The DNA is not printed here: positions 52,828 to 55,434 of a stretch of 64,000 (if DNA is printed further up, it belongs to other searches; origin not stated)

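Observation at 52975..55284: Orphan glycyl radical enzyme with an atypical thiyl-radical loop (G-C-Q-H) and no activase in 64 kb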

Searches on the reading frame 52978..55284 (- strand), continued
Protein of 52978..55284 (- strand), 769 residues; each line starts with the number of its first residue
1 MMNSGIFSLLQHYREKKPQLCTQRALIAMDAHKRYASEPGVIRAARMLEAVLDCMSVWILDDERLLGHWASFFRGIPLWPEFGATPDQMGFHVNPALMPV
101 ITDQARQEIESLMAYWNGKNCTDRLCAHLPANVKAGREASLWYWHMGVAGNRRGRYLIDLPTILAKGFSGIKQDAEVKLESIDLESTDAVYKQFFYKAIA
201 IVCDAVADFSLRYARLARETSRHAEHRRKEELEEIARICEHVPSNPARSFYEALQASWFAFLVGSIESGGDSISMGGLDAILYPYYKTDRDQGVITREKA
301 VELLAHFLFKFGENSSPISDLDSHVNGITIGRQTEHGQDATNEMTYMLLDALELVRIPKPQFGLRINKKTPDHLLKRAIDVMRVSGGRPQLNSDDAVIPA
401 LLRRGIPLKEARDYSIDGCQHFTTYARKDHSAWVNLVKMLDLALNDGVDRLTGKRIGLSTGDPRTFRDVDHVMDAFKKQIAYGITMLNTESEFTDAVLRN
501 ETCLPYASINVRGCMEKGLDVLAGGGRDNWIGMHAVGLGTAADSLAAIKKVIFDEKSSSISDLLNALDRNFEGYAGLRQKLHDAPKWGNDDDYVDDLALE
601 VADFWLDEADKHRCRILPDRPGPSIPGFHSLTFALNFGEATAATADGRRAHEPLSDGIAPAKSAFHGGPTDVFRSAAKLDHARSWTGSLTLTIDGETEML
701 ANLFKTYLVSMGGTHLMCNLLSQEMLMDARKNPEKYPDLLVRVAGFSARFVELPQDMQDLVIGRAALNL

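Call 30: search_solved_structures(query=window:52978-55284:-, max_evalue=1e-100, show_alignments=4)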
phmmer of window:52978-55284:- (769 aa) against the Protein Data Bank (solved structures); distinct sequences matched with E-value up to 1e-100: 11.
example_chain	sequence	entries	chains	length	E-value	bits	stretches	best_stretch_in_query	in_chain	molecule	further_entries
9f3w_A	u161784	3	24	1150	6.6e-123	414.7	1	9-767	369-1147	Choline trimethylamine-lyase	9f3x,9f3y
1r8w_A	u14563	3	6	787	3.7e-121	408.9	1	15-765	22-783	glycerol dehydratase | B12-independent glycerol dehydratase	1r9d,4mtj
6vxc_A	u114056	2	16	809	3.4e-116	392.5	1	15-765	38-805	Trans-4-hydroxy-L-proline dehydratase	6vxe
5i2a_A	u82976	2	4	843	1.8e-112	380.2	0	6-571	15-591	Diol-dehydratase | Diol dehydratase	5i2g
9rco_A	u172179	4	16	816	2e-110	373.5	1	15-765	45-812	Glycyl radical protein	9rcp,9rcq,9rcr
5a0z_A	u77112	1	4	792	1.3e-107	364.1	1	9-767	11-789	CHOLINE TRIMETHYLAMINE LYASE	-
5a0u_A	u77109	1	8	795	1.3e-107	364.1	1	9-767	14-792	CHOLINE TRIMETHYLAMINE LYASE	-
2f3o_A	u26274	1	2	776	1.8e-104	353.8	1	16-766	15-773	pyruvate formate-lyase 2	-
8iof_A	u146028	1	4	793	1.6e-103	350.6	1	8-765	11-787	Benzylsuccinate synthase alpha subunit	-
7kq3_A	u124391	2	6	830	1.4e-101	344.2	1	5-765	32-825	Isethionate sulfite-lyase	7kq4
6lon_B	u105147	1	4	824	3e-101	343.1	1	6-764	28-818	PFL2/glycerol dehydratase family glycyl radical enzyme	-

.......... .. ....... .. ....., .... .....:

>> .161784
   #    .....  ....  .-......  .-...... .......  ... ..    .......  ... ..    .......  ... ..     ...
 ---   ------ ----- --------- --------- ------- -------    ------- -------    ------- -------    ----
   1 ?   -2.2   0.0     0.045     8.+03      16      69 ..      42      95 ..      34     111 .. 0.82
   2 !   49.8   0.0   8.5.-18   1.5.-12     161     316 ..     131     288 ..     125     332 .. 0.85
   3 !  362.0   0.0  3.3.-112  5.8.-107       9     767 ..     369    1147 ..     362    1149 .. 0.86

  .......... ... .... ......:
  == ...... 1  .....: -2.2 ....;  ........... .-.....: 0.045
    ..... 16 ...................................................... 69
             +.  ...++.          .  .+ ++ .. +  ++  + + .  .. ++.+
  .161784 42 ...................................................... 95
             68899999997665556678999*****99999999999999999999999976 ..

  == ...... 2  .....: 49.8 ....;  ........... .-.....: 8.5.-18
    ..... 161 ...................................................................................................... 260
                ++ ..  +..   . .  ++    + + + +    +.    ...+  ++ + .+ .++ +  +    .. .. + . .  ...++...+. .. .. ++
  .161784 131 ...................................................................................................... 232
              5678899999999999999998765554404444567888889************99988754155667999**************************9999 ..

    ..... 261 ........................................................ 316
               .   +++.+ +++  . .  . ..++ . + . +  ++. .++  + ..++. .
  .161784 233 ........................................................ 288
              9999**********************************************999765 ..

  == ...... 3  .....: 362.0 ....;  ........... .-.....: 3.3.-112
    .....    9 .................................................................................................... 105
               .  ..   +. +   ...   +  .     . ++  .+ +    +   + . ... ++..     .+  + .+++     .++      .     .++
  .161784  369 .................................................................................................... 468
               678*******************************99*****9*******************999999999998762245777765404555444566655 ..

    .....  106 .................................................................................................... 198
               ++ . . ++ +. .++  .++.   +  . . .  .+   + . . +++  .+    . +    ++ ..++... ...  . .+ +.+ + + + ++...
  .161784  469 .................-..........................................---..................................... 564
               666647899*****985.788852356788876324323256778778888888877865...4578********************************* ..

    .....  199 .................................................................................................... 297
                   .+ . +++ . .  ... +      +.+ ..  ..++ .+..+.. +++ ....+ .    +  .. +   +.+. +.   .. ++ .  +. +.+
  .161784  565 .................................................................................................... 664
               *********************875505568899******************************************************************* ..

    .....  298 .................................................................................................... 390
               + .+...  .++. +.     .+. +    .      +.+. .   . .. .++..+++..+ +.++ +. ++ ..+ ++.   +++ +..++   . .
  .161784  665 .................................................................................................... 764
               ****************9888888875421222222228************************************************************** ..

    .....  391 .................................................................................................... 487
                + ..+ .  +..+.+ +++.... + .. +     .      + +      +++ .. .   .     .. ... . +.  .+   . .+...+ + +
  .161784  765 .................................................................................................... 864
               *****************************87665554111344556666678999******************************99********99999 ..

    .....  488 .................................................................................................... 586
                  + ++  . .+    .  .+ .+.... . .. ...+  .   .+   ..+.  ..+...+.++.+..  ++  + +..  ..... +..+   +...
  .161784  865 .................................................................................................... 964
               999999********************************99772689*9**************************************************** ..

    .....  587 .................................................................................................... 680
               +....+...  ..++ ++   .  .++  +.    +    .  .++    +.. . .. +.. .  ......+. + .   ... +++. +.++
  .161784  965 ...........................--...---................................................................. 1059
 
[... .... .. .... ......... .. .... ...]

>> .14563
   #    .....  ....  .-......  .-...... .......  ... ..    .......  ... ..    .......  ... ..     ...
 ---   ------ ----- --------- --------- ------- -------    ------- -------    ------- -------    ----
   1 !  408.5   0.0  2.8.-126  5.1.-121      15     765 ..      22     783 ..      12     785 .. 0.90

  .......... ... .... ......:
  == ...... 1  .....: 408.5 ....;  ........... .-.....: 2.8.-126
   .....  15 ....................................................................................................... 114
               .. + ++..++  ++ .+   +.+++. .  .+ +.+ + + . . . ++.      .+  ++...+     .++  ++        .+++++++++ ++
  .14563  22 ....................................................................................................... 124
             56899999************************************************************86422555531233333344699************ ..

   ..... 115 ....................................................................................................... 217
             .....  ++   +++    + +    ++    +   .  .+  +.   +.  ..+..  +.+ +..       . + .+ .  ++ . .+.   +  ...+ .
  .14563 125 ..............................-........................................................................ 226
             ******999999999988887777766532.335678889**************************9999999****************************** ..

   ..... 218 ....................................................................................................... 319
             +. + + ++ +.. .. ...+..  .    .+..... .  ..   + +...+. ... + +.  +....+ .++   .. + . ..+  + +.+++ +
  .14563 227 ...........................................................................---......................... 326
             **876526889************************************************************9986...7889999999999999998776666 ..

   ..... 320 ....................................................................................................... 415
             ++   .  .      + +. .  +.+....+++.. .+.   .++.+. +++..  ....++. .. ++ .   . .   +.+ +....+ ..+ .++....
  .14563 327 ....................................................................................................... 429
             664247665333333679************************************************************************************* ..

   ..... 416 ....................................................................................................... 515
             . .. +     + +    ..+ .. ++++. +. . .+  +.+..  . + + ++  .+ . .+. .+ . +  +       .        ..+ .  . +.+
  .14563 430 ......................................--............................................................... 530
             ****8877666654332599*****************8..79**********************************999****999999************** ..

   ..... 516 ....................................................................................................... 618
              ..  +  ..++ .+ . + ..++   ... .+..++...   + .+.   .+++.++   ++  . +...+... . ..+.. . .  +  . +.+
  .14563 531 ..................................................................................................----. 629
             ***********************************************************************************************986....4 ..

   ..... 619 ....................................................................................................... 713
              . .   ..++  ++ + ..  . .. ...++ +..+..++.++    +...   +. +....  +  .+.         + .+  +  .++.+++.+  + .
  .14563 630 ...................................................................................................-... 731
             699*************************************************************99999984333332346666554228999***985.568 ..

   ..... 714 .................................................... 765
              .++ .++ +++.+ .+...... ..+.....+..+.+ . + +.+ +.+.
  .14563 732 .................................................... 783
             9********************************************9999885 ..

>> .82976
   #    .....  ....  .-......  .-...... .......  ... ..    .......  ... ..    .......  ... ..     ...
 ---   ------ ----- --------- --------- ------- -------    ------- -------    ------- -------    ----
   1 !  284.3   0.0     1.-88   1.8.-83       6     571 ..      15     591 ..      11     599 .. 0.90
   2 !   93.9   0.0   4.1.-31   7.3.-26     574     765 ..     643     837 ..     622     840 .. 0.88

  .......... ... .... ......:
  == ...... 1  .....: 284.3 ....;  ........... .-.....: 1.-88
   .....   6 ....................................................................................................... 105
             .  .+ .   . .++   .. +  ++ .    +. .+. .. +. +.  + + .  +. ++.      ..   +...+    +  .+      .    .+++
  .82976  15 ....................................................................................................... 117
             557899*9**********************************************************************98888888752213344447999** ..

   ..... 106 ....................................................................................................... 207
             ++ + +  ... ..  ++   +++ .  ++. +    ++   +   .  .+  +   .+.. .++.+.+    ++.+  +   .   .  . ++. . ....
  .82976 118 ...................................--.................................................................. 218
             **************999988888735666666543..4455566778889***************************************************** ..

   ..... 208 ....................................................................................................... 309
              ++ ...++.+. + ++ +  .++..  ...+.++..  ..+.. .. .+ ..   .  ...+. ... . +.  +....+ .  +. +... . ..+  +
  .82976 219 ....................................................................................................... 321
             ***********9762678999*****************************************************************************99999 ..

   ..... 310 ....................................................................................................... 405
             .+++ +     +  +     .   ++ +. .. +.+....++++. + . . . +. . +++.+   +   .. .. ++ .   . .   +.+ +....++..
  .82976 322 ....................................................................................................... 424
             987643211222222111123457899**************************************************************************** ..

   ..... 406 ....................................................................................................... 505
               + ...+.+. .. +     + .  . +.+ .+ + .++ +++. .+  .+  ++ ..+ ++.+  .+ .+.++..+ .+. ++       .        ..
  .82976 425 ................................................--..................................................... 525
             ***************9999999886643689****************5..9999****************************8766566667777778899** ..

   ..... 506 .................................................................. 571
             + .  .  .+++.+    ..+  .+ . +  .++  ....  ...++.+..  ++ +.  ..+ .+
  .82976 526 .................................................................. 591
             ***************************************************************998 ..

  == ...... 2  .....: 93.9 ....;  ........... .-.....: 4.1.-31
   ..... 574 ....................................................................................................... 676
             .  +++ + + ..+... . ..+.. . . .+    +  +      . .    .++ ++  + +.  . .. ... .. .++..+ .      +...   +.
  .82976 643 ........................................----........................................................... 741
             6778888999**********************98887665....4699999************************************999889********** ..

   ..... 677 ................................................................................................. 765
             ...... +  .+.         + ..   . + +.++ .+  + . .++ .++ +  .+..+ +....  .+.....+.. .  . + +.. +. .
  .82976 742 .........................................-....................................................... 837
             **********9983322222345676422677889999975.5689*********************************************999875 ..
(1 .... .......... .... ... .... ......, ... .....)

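Call 34: find_related_loci(query=A2, collection=genome_contigs, flank=10000)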
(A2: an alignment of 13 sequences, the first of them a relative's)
Query A2 (769 aa) in genome_contigs; peptide patterns used: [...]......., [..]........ (x = any residue, [..] = any of these).
25 stretches matched a pattern; 6 encode a relative of the query (tblastn E <= 1e-3); 6 distinct loci.
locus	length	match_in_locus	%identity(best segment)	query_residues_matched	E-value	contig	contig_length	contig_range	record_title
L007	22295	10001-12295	66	4-767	0e+0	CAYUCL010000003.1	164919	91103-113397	MAG TPA_asm: uncultured Dehalococcoidales bacterium isolate binchicken_co262_239 genome assembly, contig: NODE_37_length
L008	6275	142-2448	63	2-767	0e+0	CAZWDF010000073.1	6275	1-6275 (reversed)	MAG TPA_asm: uncultured Candidatus Saccharibacteria bacterium isolate binchicken_co283_202 genome assembly, contig: NODE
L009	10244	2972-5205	67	6-767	0e+0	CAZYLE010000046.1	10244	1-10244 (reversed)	MAG TPA_asm: uncultured Dehalococcoidales bacterium isolate binchicken_co327_64 genome assembly, contig: NODE_2812_lengt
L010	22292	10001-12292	57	2-769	0e+0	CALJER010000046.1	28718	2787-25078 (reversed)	MAG: uncultured archaeon isolate S1_Bin_METABAT__384_1 genome assembly, contig: c_000001598335, whole genome shotgun seq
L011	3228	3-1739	72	189-767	0e+0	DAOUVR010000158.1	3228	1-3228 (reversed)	MAG TPA_asm: Dehalococcoidia bacterium isolate CSMAG_854 CSMAG_854_k127_269172_length_3228_cov_30.0000, whole genome sho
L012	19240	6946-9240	66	3-765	0e+0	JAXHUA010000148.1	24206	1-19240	MAG: Chloroflexota bacterium isolate MAG39_tar_biofilm MAG39_148, whole genome shotgun sequence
